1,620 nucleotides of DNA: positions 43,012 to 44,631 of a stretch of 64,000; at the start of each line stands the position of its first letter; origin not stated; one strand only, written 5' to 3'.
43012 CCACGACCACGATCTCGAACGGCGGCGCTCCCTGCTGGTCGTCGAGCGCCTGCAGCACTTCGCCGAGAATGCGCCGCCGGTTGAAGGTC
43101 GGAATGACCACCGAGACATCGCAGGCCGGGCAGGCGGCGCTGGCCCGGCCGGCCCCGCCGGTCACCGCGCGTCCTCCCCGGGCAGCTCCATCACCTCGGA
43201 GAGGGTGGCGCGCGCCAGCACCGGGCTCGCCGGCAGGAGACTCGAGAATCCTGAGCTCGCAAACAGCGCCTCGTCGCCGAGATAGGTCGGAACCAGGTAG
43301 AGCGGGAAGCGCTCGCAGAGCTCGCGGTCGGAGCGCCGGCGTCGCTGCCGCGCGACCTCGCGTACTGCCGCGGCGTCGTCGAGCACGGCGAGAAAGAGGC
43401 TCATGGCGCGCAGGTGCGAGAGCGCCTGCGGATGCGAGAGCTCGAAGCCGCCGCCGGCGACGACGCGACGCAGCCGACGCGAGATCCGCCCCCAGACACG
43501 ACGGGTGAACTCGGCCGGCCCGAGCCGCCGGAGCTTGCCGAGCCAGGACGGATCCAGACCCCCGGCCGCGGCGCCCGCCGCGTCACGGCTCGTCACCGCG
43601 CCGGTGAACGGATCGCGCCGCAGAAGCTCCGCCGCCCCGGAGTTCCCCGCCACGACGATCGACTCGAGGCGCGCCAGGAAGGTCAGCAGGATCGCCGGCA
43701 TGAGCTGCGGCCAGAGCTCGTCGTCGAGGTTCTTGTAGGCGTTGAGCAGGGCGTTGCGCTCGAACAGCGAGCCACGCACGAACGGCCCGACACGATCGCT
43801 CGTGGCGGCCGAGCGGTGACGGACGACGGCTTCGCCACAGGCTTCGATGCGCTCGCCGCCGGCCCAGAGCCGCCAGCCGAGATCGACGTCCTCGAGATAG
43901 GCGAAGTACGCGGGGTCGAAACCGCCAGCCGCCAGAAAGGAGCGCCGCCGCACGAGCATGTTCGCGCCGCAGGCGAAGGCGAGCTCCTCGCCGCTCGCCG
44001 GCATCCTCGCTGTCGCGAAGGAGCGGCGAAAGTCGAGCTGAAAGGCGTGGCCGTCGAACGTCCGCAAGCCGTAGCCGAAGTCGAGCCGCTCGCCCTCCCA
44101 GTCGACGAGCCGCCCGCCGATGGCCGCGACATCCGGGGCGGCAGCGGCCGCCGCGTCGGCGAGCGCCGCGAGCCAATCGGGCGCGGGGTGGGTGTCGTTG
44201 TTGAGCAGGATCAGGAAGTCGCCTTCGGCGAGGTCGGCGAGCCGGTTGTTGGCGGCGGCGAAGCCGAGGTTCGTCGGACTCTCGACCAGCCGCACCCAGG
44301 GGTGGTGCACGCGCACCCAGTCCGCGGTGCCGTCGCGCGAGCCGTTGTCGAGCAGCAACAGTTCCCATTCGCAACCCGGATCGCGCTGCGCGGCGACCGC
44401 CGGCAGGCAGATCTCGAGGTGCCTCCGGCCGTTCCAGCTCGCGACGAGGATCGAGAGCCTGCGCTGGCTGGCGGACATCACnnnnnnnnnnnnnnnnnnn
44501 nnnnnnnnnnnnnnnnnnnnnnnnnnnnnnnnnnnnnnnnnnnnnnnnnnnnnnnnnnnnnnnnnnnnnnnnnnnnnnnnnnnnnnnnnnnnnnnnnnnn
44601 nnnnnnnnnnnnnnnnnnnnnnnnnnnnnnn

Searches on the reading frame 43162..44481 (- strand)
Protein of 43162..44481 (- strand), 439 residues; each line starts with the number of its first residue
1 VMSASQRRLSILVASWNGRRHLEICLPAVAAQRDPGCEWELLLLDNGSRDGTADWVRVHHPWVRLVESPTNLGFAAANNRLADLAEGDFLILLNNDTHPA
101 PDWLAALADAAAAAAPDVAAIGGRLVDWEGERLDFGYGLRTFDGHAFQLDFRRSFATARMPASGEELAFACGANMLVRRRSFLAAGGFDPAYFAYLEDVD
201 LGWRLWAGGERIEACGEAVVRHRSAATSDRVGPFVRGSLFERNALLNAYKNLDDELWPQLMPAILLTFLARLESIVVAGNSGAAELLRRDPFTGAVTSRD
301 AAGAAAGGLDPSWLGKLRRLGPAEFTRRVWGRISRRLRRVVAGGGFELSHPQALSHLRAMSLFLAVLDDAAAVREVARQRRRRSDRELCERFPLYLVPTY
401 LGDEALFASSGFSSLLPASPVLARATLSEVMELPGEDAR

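Call 5: search_protein_families(library=pfam, proteins=[window:43162-44481:-], max_evalue=0.01)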
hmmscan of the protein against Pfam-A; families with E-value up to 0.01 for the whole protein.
window:43162-44481:- (439 aa): 5 families
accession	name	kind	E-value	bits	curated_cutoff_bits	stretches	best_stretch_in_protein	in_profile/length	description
PF00535.33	Glycos_transf_2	-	2e-20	73.8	23.3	1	10-182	1-164/168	Glycosyl transferase family 2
PF13641.12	Glyco_tranf_2_3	-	5.8e-11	43.3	27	1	9-227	3-216/230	Glycosyltransferase like family 2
PF13632.12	Glyco_trans_2_3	-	2.3e-08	34.6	27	1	91-225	3-126/198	Glycosyl transferase family group 2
PF10111.15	Glyco_tranf_2_2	-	4.8e-07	30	27.3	1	38-207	29-201/276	Glycosyltransferase like family 2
PF13506.12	Glyco_transf_21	-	0.0058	16.6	21.7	0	162-224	93-156/174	Glycosyl transferase family 21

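Call 6: search_protein_families(library=ncbifam, proteins=[window:43162-44481:-], max_evalue=0.01)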
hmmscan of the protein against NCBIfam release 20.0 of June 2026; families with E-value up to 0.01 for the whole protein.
window:43162-44481:- (439 aa): 13 families
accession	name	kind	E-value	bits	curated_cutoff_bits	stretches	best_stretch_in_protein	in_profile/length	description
TIGR03965.1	mycofact_glyco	equivalog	1.1e-25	90.5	280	1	5-224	72-282/467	mycofactocin biosynthesis glycosyltransferase MftF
NF041875.1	EPS_EpsD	equivalog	2.4e-22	79.7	370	1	9-228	1-212/325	exopolysaccharide biosynthesis glycosyltransferase EpsD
TIGR04283.1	glyco_like_mftF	equivalog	5.3e-13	49.1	182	1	9-114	1-100/221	TIGR04283 family arsenosugar biosynthesis glycosyltransferase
NF038302.1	EPS_HpsE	equivalog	2.1e-10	40.1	300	1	9-125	3-124/307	hormogonium polysaccharide biosynthesis glycosyltransferase HpsE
NF007482.0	PRK10073.1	equivalog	2e-09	36.9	423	1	2-126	1-125/334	glycosyltransferase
TIGR03937.1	PgaC_IcaA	equivalog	9.1e-07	28.2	422.3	1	6-123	44-161/407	poly-beta-1,6-N-acetyl-D-glucosamine synthase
NF050819.1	PolSacchBiosHfsG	equivalog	1.1e-06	28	500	1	6-204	11-200/302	polysaccharide biosynthesis protein HfsG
NF047683.1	TeichurnBiosyTuaG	equivalog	3.6e-06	26.8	400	1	2-104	1-104/252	teichuronic acid biosynthesis protein TuaG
NF041394.1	GtaseAglG_Halo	equivalog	1.1e-05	24.9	440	1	63-190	59-176/304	glucosyl-dolichyl phosphate glucuronosyltransferase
NF045692.1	OglycostaseCruG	equivalog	2.9e-05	23.2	600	1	8-212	42-245/386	2'-O-glycosyltransferase CruG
TIGR04009.1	wcaE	equivalog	0.0001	21.7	369.2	1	32-129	27-124/248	colanic acid biosynthesis glycosyltransferase WcaE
TIGR01556.1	rhamnosyltran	subfamily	0.0024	17.1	200.55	1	40-223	23-201/281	rhamnosyltransferase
TIGR03469.1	HpnB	hypoth_equivalog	0.0039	16.3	379.25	0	11-57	48-93/386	hopene-associated glycosyltransferase HpnB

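Call 79: search_solved_structures(query=window:43162-44481:-, max_evalue=0.01)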
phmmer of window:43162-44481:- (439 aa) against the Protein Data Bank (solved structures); distinct sequences matched with E-value up to 0.01: 6.
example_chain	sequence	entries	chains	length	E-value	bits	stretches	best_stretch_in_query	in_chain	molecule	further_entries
2z87_A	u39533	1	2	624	8.7e-09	37.9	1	9-139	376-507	Chondroitin synthase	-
2z86_A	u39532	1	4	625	8.8e-09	37.9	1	9-139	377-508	Chondroitin synthase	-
6p61_A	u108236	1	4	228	6.8e-07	31.6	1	8-108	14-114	Glycosyltransferase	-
3bcv_A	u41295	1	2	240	0.0021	20.1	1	8-123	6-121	Putative glycosyltransferase protein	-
5tze_C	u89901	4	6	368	0.0028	19.7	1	8-104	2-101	Glycosyl transferase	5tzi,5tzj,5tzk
5tz8_A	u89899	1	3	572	0.0054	18.8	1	8-104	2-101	Glycosyl transferase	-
